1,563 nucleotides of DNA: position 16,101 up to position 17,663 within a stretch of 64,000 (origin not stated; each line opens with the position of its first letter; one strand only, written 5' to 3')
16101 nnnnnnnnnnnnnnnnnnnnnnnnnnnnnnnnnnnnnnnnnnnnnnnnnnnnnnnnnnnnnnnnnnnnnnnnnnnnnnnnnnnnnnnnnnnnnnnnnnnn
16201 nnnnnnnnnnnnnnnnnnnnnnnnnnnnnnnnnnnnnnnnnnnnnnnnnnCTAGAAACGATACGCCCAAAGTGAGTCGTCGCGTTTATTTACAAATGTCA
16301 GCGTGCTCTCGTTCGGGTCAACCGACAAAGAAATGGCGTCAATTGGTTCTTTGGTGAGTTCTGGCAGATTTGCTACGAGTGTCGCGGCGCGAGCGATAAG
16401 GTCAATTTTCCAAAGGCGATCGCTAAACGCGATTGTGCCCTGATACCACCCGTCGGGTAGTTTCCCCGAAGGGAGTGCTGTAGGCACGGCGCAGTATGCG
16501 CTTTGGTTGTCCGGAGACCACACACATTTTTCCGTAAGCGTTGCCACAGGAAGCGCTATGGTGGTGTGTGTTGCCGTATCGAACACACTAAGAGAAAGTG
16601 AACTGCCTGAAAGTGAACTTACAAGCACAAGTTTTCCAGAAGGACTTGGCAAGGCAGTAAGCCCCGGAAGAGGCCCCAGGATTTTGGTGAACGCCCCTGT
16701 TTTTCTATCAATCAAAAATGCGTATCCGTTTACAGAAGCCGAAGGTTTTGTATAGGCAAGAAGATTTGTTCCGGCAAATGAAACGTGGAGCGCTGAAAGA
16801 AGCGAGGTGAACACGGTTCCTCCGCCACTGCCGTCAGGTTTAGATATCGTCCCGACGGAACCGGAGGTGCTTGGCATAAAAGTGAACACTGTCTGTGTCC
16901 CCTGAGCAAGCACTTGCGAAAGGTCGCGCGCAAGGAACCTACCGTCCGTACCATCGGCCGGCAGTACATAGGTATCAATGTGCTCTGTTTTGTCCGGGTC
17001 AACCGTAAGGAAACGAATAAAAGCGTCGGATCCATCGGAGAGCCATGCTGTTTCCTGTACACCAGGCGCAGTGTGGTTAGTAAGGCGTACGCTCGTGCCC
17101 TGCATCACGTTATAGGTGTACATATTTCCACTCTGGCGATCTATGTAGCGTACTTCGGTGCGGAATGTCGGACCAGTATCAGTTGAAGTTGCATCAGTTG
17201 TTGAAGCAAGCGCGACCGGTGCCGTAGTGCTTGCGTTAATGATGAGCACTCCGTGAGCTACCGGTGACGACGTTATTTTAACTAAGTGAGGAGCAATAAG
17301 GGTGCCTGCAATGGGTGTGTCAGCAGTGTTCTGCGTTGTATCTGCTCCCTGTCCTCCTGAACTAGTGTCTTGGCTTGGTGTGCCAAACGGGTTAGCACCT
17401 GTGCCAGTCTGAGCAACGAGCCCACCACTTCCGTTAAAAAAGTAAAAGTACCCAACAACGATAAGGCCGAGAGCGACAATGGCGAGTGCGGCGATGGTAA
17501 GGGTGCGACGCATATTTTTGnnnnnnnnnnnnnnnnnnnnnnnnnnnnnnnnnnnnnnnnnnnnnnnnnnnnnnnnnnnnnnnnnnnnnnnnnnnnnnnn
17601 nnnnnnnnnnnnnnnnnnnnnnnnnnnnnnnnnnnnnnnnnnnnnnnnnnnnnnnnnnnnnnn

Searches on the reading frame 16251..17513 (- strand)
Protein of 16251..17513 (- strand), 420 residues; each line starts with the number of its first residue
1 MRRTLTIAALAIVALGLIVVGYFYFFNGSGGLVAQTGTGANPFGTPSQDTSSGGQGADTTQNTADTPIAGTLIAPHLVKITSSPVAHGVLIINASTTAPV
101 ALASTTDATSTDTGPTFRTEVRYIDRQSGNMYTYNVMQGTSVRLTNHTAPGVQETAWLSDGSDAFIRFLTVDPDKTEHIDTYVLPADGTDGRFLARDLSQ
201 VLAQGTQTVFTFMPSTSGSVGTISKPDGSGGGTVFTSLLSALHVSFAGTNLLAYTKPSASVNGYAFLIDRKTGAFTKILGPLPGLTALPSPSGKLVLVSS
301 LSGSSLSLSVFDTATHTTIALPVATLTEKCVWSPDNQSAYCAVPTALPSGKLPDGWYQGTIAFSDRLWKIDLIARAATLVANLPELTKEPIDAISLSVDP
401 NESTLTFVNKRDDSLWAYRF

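Call 3: search_protein_families(library=pfam, proteins=[window:16251-17513:-], max_evalue=1)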
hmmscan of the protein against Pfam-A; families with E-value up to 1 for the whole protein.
window:16251-17513:- (420 aa): 1 family
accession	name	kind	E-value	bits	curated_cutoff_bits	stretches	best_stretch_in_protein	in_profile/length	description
PF08662.17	eIF2A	-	0.023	15.1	20.5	1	288-341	107-160/194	Eukaryotic translation initiation factor eIF2A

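Call 16: search_protein_families(library=ncbifam, proteins=[window:16251-17513:-], max_evalue=0.1)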
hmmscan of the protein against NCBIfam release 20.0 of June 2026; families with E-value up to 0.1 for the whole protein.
window:16251-17513:- (420 aa): 0 families

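Call 78: search_solved_structures(query=window:16251-17513:-, max_evalue=1)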
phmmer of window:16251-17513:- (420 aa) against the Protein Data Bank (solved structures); distinct sequences matched with E-value up to 1: 1.
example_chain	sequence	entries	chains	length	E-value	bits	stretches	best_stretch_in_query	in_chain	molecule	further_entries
3wj9_A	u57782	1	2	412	0.15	14.1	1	269-344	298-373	Eukaryotic translation initiation factor 2A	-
